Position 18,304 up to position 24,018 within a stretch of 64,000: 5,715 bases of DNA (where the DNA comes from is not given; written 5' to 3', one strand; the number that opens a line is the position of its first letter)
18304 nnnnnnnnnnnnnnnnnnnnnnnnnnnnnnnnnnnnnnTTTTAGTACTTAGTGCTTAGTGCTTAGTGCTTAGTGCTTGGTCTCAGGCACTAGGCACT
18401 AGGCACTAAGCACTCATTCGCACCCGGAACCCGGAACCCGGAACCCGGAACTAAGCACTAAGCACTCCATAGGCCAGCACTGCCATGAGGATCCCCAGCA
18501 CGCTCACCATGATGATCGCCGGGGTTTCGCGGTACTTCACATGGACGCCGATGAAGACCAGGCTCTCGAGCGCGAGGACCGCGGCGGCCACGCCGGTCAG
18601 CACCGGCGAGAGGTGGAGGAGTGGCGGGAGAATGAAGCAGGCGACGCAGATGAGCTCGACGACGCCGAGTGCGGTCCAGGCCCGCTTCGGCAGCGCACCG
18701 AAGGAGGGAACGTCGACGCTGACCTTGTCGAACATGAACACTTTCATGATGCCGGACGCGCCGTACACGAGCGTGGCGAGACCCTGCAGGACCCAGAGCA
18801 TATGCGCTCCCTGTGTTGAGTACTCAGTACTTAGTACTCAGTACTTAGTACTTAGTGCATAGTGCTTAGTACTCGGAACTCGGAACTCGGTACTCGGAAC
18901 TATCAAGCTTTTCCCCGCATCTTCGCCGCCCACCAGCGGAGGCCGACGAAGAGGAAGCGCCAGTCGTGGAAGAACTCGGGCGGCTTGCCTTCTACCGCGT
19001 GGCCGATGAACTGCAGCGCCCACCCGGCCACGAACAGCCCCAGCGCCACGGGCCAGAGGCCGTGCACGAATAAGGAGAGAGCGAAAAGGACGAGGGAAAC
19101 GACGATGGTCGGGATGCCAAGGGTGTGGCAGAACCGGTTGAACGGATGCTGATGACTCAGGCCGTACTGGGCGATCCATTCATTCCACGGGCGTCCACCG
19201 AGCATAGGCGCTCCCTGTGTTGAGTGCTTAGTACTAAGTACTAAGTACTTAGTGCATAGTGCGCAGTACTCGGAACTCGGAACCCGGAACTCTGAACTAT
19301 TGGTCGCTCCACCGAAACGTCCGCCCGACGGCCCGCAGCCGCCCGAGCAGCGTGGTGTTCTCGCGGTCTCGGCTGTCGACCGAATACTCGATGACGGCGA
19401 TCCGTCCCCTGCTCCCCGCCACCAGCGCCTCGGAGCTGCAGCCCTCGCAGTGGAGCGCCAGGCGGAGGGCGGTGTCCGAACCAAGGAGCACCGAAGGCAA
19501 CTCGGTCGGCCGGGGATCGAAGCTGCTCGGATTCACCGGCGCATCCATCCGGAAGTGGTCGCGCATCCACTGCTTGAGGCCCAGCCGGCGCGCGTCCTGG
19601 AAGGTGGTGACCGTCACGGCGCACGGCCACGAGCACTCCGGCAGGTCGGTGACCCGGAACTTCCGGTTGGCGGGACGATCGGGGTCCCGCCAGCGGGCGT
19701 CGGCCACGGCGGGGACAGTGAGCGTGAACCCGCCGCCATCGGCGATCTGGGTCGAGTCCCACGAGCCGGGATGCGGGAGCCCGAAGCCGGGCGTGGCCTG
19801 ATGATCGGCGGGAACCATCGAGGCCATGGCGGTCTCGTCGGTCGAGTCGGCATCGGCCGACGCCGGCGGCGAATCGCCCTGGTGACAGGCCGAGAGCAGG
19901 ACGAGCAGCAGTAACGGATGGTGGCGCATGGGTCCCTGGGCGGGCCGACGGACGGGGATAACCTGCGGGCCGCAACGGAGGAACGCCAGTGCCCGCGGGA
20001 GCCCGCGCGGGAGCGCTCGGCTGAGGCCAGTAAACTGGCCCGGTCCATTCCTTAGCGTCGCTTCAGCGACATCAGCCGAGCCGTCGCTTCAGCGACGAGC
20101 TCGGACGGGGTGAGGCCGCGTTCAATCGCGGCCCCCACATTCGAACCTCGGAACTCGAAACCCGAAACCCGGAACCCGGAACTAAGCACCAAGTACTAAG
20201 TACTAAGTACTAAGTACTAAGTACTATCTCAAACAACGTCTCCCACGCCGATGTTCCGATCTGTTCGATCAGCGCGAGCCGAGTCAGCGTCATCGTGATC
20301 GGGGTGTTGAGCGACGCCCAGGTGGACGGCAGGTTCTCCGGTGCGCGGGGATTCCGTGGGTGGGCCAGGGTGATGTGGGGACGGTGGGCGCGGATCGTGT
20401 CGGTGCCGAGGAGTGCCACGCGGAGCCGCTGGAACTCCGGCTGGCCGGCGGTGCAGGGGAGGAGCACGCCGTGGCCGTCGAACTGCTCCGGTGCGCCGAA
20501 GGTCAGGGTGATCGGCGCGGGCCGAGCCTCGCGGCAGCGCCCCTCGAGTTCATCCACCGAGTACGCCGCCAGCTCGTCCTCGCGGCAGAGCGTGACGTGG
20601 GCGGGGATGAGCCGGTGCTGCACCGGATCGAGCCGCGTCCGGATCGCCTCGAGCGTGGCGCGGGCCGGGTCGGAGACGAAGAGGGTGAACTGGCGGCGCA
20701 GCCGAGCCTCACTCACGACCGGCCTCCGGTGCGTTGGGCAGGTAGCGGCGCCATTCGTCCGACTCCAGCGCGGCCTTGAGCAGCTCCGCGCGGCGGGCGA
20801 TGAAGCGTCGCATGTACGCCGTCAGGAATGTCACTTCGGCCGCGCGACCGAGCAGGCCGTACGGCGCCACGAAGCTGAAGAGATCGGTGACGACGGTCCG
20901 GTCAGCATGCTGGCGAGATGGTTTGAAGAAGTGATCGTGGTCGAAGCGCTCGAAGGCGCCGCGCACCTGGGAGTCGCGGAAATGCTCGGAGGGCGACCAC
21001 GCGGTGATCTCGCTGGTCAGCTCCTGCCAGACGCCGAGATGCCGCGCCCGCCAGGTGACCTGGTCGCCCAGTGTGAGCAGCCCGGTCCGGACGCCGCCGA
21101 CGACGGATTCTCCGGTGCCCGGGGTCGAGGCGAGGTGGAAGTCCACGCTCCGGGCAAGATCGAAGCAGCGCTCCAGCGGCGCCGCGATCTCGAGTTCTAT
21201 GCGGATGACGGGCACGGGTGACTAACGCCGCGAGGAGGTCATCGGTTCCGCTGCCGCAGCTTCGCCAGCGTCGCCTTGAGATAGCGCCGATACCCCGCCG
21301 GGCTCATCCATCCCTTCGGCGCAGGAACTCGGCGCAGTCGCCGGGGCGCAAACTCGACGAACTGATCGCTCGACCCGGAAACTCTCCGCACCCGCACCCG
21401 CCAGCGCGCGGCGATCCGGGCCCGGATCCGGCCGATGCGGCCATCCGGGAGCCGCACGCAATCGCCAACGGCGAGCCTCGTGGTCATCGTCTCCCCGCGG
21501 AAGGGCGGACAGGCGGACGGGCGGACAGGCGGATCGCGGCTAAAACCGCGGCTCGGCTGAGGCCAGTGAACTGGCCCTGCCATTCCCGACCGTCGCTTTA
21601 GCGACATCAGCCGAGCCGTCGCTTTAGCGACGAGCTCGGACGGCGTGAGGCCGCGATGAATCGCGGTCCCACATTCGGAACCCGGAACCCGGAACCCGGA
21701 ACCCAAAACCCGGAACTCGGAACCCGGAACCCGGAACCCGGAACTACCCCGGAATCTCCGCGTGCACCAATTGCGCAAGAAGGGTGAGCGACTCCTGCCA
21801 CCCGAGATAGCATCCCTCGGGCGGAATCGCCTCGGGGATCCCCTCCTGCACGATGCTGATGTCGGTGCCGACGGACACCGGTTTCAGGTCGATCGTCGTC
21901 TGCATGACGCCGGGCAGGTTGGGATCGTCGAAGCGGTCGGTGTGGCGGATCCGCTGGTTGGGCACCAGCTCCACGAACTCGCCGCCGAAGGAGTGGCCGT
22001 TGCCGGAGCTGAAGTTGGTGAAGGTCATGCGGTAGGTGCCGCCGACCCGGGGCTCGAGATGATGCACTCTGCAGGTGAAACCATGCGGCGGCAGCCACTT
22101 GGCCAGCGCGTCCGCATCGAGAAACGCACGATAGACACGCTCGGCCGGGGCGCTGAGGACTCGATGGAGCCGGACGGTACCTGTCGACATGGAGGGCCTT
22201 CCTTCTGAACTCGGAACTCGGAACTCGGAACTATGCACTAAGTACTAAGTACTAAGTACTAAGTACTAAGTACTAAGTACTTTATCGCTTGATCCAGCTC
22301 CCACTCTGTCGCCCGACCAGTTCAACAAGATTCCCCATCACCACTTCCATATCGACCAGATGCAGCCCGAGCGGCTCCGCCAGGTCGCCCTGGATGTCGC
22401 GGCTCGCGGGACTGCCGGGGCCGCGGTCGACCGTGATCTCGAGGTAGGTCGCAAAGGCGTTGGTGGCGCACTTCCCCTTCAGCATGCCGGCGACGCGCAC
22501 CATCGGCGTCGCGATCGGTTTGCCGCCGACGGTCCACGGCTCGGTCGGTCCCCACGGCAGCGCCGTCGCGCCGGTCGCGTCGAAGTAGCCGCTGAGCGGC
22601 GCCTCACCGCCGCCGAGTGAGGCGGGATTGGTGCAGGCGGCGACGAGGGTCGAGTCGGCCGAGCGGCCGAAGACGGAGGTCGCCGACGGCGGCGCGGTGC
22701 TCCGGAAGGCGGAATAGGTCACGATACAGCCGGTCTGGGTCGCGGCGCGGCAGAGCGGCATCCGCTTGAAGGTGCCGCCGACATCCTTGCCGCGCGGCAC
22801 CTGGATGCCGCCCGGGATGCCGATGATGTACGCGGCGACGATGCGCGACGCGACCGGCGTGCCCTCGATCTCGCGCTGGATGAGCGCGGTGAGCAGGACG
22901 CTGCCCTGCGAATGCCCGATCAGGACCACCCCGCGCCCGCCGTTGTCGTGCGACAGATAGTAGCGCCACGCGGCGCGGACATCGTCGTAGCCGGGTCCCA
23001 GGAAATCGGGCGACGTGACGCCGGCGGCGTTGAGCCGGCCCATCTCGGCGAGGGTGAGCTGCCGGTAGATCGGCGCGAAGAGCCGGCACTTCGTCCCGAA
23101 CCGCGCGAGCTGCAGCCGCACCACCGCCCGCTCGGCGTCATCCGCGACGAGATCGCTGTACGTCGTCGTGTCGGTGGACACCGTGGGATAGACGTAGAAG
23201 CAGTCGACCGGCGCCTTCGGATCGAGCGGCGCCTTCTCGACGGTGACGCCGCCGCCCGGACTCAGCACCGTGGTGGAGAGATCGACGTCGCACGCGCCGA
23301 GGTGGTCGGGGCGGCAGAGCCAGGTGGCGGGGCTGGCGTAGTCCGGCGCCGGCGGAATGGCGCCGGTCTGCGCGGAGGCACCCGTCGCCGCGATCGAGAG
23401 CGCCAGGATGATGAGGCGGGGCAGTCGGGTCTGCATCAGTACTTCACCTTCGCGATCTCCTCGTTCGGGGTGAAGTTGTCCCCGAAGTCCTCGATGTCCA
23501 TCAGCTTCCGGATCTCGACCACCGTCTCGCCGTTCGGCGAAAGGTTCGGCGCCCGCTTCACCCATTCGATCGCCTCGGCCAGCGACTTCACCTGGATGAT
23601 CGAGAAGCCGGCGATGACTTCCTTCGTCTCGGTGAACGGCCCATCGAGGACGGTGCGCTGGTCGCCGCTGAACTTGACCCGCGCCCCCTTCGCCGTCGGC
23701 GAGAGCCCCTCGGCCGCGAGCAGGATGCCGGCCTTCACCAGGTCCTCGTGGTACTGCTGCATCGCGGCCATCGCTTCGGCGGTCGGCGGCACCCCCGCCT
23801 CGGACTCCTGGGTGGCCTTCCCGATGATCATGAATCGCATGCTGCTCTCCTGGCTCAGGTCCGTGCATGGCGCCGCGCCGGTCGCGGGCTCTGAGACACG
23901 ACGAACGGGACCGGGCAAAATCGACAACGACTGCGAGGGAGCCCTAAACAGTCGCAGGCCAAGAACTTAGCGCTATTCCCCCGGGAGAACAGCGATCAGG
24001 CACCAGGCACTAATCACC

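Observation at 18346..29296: Two heptanucleotide tandem-repeat families fill nearly every intergenic gap across 11 kb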

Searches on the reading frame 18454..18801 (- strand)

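Call 14: search_protein_families(library=pfam, proteins=[window:18454-18801:-], max_evalue=0.01)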
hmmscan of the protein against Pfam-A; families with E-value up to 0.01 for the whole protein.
window:18454-18801:- (116 aa): 2 families
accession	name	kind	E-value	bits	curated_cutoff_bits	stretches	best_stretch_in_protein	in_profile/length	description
PF13564.11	DoxX_2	-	6.4e-12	46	26.3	1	4-108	1-102/103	DoxX-like family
PF07291.16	MauE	-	0.00049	20.8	27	1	2-78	5-85/128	Methylamine utilisation protein MauE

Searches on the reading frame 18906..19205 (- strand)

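Call 14: search_protein_families(library=pfam, proteins=[window:18906-19205:-], max_evalue=0.01)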
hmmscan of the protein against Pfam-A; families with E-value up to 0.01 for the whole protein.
window:18906-19205:- (100 aa): 1 family
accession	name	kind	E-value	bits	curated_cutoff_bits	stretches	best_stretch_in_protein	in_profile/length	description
PF06127.16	Mpo1-like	-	6.1e-16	58.8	24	1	7-99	4-94/95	2-hydroxy-palmitic acid dioxygenase Mpo1-like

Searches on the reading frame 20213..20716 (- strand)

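Call 14: search_protein_families(library=pfam, proteins=[window:20213-20716:-], max_evalue=0.01)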
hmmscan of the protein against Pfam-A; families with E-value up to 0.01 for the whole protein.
window:20213-20716:- (168 aa): 2 families
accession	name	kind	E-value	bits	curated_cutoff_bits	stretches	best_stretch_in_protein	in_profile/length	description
PF13563.12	2_5_RNA_ligase2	-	2.9e-13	50.5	27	1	15-152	2-148/152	2'-5' RNA ligase superfamily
PF02834.22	LigT_PEase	-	2.1e-08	34.7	23.3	1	97-151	17-78/87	LigT like Phosphoesterase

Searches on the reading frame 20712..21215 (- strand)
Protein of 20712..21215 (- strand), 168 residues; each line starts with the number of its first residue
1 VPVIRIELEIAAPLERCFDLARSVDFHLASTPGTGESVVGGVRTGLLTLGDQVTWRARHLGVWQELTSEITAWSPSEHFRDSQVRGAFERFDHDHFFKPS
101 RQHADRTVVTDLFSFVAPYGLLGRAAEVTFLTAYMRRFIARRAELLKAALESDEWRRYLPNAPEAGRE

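Call 14: search_protein_families(library=pfam, proteins=[window:20712-21215:-], max_evalue=0.01)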
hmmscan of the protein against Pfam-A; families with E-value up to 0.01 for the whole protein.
window:20712-21215:- (168 aa): 1 family
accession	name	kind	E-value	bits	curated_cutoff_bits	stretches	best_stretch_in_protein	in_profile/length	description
PF10604.15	Polyketide_cyc2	-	4e-05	24.4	27.4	1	4-151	4-142/142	Polyketide cyclase / dehydrase and lipid transport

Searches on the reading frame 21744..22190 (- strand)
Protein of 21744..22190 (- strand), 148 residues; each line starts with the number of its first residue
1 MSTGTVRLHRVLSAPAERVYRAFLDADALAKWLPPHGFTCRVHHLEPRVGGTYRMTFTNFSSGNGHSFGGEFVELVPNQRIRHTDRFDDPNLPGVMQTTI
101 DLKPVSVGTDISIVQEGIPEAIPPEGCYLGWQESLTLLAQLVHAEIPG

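Call 14: search_protein_families(library=pfam, proteins=[window:21747-22190:-], max_evalue=0.01)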
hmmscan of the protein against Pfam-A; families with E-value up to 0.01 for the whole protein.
window:21747-22190:- (148 aa): 2 families
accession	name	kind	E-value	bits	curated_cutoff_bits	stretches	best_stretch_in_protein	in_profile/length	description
PF08327.17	AHSA1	-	2.4e-29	102.5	22.1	1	14-142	2-124/125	Activator of Hsp90 ATPase homolog 1-like protein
PF10604.15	Polyketide_cyc2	-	3e-06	28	27.4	1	5-112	3-103/142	Polyketide cyclase / dehydrase and lipid transport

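Call 23: find_encoding_contigs(protein=window:21744-22190:-, flank=10000, max_places=10)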
Protein window:21744-22190:- (148 aa): no gene with exactly this product is on record in the collection.

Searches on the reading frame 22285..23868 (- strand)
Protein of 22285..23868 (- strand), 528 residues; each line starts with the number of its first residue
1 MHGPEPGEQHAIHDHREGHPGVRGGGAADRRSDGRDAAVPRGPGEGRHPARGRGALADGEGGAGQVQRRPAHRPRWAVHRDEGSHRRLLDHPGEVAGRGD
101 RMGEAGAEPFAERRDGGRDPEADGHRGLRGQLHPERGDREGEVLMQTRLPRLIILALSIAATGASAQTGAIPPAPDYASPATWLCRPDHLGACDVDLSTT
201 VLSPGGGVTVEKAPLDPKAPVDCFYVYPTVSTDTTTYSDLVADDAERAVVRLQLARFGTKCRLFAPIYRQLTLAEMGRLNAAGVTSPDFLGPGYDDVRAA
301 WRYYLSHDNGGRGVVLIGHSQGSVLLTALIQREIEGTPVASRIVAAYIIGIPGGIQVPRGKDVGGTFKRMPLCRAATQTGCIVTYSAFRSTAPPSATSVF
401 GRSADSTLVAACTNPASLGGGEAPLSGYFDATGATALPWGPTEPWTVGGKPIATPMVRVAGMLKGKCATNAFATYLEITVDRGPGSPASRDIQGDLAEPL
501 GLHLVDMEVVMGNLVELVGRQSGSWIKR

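Call 14: search_protein_families(library=pfam, proteins=[window:22285-23868:-], max_evalue=0.01)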
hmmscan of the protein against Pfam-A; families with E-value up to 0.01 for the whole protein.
window:22285-23868:- (528 aa): 1 family
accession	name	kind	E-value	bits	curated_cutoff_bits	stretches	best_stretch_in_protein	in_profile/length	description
PF11288.14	DUF3089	-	3.6e-49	167.5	23.4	1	221-419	1-205/207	Protein of unknown function (DUF3089)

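Call 33: find_homologous_proteins(query=window:22285-23868:-, max_evalue=1e-30)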
Query window:22285-23868:- (528 aa): 6779 proteins with E <= 1e-30 among 8000 candidates; the best 120 are listed.
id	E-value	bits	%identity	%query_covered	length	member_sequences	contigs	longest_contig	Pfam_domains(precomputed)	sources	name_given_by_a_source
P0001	5.4e-250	849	100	72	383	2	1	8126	PF11288.15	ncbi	-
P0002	4.2e-205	701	80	72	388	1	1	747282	PF11288.15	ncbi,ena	-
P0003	1.4e-195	669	77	70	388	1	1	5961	PF11288.15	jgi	jgi:hypothetical protein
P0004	3.2e-195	668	76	72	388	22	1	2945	PF11288.15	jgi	-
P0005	1.5e-194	666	77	70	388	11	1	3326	PF11288.15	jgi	jgi:pimeloyl-ACP methyl ester carboxylesterase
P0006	7.6e-194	664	76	73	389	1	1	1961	PF11288.15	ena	-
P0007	1.1e-193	663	77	72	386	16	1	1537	PF11288.15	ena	-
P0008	2.1e-193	662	77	73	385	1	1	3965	PF11288.15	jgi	jgi:hypothetical protein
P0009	8.0e-193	660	76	72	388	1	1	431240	PF11288.15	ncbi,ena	-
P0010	1.2e-192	660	77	72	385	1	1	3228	PF11288.15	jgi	jgi:hypothetical protein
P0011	4.2e-192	658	77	71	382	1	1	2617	PF11288.15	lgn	-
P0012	5.3e-192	658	76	72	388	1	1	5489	PF11288.15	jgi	jgi:hypothetical protein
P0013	9.4e-192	657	76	72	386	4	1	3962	PF11288.15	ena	-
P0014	1.2e-191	656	77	72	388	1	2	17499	PF11288.15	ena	-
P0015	1.3e-191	656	75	72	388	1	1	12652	PF11288.15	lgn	-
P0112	2.4e-184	632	78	67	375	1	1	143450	PF11288.15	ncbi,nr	ncbi:MAG: hypothetical protein JWM41_1724 [Gemmatimonadetes bacterium]|nr:hypothetical protein [Gemm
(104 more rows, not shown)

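Call 34: find_encoding_contigs(protein=P0001, flank=10000, max_places=6)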
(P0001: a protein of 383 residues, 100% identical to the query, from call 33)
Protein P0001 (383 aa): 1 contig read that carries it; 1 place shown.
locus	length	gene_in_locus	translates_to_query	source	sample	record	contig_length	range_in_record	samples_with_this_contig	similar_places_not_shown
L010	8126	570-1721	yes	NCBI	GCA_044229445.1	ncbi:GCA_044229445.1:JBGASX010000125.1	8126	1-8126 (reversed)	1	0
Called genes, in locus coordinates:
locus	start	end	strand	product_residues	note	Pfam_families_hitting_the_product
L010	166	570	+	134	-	PF03795:YCII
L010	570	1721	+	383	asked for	PF11288:DUF3089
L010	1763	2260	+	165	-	PF10604:Polyketide_cyc2 (weak), PF08327:AHSA1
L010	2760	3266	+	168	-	PF10604:Polyketide_cyc2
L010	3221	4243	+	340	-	PF09234:DUF1963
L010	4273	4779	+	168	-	PF02834:LigT_PEase (faint), PF13563:2_5_RNA_ligase2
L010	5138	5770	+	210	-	-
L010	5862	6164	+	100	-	PF06127:Mpo1-like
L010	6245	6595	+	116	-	PF13564:DoxX_2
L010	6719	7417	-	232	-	-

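Call 35: find_encoding_contigs(protein=P0002, flank=10000, max_places=4)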
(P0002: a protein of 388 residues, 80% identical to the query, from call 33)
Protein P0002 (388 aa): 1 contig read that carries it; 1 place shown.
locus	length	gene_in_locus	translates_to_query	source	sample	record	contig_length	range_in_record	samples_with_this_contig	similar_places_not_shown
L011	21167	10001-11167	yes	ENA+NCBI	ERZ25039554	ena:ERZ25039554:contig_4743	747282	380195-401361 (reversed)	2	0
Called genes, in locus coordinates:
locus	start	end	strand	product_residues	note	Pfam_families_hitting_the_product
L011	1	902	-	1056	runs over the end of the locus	PF00873:ACR_tran, PF02355:SecD_SecF_C (faint), PF03176:MMPL (faint)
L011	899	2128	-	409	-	PF25917:BSH_RND, PF25876:HH_MFP_RND, PF25944:Beta-barrel_RND, PF25954:Beta-barrel_RND_2 (weak), PF25967:RND-MFP_C, PF25989:YknX_C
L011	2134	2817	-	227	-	PF00440:TetR_N, PF16859:TetR_C_11 (weak)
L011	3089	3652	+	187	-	-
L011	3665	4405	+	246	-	-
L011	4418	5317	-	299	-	PF00929:RNase_T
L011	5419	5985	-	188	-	PF12724:Flavodoxin_5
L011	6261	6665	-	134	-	PF00856:SET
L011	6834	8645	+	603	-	PF01145:Band_7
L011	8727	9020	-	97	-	PF14026:SCO4226-like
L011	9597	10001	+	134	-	PF03795:YCII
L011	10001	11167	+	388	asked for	PF11288:DUF3089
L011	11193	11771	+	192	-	PF01872:RibD_C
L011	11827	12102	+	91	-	-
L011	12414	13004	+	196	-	PF08534:Redoxin, PF00578:AhpC-TSA, PF13905:Thioredoxin_8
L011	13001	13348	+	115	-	-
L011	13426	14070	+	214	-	PF14681:UPRTase, PF00156:Pribosyltran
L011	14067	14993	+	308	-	PF01522:Polysacc_deac_1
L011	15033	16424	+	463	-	PF00753:Lactamase_B, PF12706:Lactamase_B_2, PF16661:Lactamase_B_6, PF10996:Beta-Casp, PF07521:RMMBL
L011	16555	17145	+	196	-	PF02698:DUF218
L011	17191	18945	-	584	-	PF00512:HisKA, PF02518:HATPase_c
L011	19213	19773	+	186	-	PF00293:NUDIX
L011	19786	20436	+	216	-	PF07638:Sigma70_ECF, PF04542:Sigma70_r2, PF08281:Sigma70_r4_2, PF04545:Sigma70_r4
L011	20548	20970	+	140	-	-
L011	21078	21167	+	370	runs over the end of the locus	PF06144:DNA_pol3_delta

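Call 39: find_encoding_contigs(protein=P0112, flank=10000, max_places=3)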
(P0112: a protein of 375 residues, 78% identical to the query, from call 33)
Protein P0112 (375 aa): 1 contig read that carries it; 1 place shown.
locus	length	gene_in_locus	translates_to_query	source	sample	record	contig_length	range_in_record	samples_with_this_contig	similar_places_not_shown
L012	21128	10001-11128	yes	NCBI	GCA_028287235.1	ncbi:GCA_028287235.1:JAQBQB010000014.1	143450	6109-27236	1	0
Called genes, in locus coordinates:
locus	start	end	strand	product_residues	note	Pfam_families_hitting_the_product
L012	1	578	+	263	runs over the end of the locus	PF10502:Peptidase_S26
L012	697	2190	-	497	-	PF00070:Pyr_redox (faint), PF01266:DAO (faint), PF01494:FAD_binding_3, PF03486:HI0933_like (faint), PF07992:Pyr_redox_2 (faint), PF21274:Rng_hyd_C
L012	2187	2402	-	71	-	-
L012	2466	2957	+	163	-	PF00583:Acetyltransf_1, PF13673:Acetyltransf_10, PF13508:Acetyltransf_7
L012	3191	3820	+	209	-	PF01872:RibD_C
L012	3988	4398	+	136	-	PF04191:PEMT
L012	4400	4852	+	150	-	PF00903:Glyoxalase, PF13669:Glyoxalase_4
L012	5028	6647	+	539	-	PF02463:SMC_N (faint), PF13476:AAA_23 (faint), PF00005:ABC_tran, PF01926:MMR_HSR1 (faint), PF13304:AAA_21 (faint), PF12848:ABC_tran_Xtn, PF00005:ABC_tran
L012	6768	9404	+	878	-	PF00069:Pkinase, PF07714:PK_Tyr_Ser-Thr, PF26550:Tricorn_2nd (faint), PF07676:PD40 (faint), PF26549:Tricorn_N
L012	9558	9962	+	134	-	PF03795:YCII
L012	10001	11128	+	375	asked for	PF11288:DUF3089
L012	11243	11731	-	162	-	-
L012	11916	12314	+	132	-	-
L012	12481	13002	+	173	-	-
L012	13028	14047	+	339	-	PF00561:Abhydrolase_1, PF12146:Hydrolase_4, PF12697:Abhydrolase_6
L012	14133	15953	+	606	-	PF04055:Radical_SAM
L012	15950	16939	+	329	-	PF02012:BNR (faint)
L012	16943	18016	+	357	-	PF14534:DUF4440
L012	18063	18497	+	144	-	PF26512:SOI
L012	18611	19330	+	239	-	-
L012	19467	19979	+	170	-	-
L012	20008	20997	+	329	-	PF04542:Sigma70_r2, PF22029:PhyR_sigma2 (faint), PF08281:Sigma70_r4_2, PF04545:Sigma70_r4 (faint)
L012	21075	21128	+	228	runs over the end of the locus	-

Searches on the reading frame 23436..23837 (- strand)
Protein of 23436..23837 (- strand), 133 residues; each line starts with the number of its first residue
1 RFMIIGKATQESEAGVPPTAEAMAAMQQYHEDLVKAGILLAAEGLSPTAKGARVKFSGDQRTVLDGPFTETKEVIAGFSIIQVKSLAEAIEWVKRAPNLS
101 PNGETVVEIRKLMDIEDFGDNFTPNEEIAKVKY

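Call 45: search_protein_families(library=pfam, proteins=[window:23436-23837:-], max_evalue=0.001)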
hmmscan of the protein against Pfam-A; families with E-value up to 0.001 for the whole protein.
window:23436-23837:- (133 aa): 1 family
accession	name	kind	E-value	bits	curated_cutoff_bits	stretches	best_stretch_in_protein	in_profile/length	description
PF03795.20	YCII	-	1.9e-17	64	24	1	1-110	2-92/95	YCII-related domain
